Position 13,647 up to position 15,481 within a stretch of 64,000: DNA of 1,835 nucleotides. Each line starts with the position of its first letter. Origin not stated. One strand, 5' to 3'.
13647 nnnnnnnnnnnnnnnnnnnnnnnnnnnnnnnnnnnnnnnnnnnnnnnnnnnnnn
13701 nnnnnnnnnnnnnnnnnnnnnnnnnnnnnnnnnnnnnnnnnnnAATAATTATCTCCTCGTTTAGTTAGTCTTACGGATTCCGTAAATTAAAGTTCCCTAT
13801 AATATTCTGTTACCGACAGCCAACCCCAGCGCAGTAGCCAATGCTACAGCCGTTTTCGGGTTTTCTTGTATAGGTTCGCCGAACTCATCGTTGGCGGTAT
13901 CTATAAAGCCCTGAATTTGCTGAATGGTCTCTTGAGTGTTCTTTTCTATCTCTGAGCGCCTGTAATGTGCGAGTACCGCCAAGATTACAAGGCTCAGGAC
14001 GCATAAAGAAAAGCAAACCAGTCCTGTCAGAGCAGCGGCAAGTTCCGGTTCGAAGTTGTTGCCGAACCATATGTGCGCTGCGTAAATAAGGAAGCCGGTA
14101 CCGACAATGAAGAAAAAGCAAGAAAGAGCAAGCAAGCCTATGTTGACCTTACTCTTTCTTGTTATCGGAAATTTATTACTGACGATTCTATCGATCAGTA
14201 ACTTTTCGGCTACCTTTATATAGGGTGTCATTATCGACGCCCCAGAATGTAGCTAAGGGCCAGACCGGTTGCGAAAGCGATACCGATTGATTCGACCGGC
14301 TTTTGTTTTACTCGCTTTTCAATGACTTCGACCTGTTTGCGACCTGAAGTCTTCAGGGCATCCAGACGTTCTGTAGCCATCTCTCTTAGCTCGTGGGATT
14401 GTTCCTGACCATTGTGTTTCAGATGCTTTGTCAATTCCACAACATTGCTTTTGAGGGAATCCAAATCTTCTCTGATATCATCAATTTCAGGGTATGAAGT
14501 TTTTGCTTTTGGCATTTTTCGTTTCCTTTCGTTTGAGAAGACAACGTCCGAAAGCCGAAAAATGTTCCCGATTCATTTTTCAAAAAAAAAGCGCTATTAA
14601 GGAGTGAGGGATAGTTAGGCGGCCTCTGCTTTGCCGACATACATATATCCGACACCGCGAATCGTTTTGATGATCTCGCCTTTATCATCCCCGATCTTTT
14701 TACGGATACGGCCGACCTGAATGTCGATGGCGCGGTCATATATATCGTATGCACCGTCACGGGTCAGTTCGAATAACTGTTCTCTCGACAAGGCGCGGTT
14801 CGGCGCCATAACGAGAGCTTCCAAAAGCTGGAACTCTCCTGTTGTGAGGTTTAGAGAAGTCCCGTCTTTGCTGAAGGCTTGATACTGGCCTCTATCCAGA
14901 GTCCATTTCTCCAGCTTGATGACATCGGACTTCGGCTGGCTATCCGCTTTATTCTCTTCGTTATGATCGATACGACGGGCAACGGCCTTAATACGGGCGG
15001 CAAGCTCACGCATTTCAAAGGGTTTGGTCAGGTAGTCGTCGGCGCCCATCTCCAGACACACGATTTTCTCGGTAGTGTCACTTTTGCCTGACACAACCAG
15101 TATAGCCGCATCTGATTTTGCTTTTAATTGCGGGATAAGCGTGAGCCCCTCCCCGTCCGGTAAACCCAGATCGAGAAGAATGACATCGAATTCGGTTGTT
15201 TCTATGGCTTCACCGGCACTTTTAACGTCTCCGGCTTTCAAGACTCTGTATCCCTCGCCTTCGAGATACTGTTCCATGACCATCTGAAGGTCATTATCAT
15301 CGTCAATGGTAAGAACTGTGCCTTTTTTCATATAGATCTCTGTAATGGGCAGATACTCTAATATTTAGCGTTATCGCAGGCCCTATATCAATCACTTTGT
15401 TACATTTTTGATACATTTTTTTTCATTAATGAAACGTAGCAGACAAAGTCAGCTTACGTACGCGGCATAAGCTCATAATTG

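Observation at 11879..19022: Eight GGAAC-N16/17-CGT(T/A) ECF-type promoter motifs in 7.2 kb, each directly upstream of a small stress-type gene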

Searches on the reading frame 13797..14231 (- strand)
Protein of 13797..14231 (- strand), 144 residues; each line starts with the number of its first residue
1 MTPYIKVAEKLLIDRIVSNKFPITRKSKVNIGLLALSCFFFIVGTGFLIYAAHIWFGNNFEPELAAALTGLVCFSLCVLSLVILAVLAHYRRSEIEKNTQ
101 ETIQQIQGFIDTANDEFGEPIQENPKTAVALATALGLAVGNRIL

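Call 6: search_protein_families(library=pfam, proteins=[window:13797-14231:-], max_evalue=0.01)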
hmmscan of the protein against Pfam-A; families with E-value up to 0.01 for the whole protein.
window:13797-14231:- (144 aa): 2 families
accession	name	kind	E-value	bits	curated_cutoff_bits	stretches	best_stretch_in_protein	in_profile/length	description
PF07332.16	Phage_holin_3_6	-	4.3e-05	24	28.4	1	26-107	32-109/116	Putative Actinobacterial Holin-X, holin superfamily III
PF07760.16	DUF1616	-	0.0074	15.9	31.6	0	77-140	102-167/307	Protein of unknown function (DUF1616)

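Call 8: search_protein_families(library=ncbifam, proteins=[window:13797-14231:-], max_evalue=0.01)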
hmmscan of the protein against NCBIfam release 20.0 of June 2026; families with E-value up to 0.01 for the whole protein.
window:13797-14231:- (144 aa): 0 families

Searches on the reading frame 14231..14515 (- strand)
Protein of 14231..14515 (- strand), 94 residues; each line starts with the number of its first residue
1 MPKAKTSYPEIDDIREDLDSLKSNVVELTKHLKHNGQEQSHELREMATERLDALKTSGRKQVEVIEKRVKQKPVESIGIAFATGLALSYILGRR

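Call 6: search_protein_families(library=pfam, proteins=[window:14231-14515:-], max_evalue=0.01)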
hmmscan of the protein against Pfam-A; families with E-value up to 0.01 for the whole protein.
window:14231-14515:- (94 aa): 2 families
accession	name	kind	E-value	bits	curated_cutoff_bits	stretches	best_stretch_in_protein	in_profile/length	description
PF19029.5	DUF883_C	-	0.00042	20.4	27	1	68-94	4-30/30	DUF883 C-terminal glycine zipper region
PF01442.23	Apolipoprotein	-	0.0057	16.8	90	1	15-70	109-164/190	Apolipoprotein A1/A4/E domain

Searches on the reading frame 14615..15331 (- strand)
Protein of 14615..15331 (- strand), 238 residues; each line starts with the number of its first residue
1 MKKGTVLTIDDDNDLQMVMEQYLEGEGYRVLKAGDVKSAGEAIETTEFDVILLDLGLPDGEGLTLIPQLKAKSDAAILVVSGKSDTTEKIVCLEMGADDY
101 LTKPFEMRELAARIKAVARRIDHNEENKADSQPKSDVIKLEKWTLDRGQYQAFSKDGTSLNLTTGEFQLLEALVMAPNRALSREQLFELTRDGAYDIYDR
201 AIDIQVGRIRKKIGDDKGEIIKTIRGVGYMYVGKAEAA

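Call 6: search_protein_families(library=pfam, proteins=[window:14615-15331:-], max_evalue=0.01)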
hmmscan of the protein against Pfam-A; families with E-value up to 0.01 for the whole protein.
window:14615-15331:- (238 aa): 2 families
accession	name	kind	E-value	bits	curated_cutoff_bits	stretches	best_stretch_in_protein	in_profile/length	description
PF00072.30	Response_reg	-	7.4e-26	90.9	30.2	1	6-115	1-111/111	Response regulator receiver domain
PF00486.34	Trans_reg_C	-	4e-21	75.3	26.2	1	157-230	1-76/77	Transcriptional regulatory protein, C terminal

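Call 8: search_protein_families(library=ncbifam, proteins=[window:14615-15331:-], max_evalue=0.01)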
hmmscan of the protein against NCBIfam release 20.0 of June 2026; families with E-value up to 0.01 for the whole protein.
window:14615-15331:- (238 aa): 102 families (the best 25 are shown)
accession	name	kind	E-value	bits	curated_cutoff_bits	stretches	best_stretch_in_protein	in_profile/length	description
NF007005.1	PRK09468.1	equivalog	9.9e-56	188.8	331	1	4-234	4-234/237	osmolarity response regulator transcription factor OmpR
NF008034.0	PRK10766.1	equivalog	1.2e-55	188.6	275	1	5-234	4-229/231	two-component system response regulator TorR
NF010430.0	PRK13856.1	equivalog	2.5e-46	158.3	344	1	6-231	4-227/241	two-component response regulator VirG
TIGR02154.1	PhoB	equivalog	3.3e-46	157.4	296.2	1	5-230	4-224/226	phosphate regulon transcriptional regulator PhoB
NF045944.1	ResRegRpaBCyano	equivalog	1.8e-45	155.1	330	1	7-230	1-226/229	response regulator transcription factor RpaB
NF053854.1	RespRegPhoBBctds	equivalog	9.7e-45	152.7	270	1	6-231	1-224/225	two-component system response regulator PhoB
NF041733.1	resp_reg_CseB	equivalog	1.6e-44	152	350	1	5-230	2-225/228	two-component system response regulator CseB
NF008296.0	PRK11083.1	equivalog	5.3e-44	150.3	273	1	1-231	1-225/228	two-component system response regulator CreB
NF040689.1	MtrAB_MtrA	equivalog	1.5e-43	148.7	300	1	6-230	1-217/219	MtrAB system response regulator MtrA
NF040534.1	resp_reg_YycF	equivalog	3.3e-43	147.6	340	1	5-230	2-226/231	response regulator YycF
NF008378.0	PRK11173.1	equivalog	4.1e-42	144.2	334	1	1-236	1-237/238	two-component system response regulator ArcA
NF008199.0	PRK10955.1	equivalog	2.4e-40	138.9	341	1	6-233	4-230/232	envelope stress response regulator transcription factor CpxR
NF007982.1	PRK10710.1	equivalog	2.6e-40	138.4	380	1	3-232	7-228/235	envelope stress response regulator BaeR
NF033117.2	vanR_ACDEGLN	exception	8.5e-39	133.4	350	1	6-230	1-224/226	VanR-ABDEGLN family response regulator transcription factor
NF041209.1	resp_regPieR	equivalog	1.2e-38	133.1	450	1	6-231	3-227/231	two component system response regulator PieR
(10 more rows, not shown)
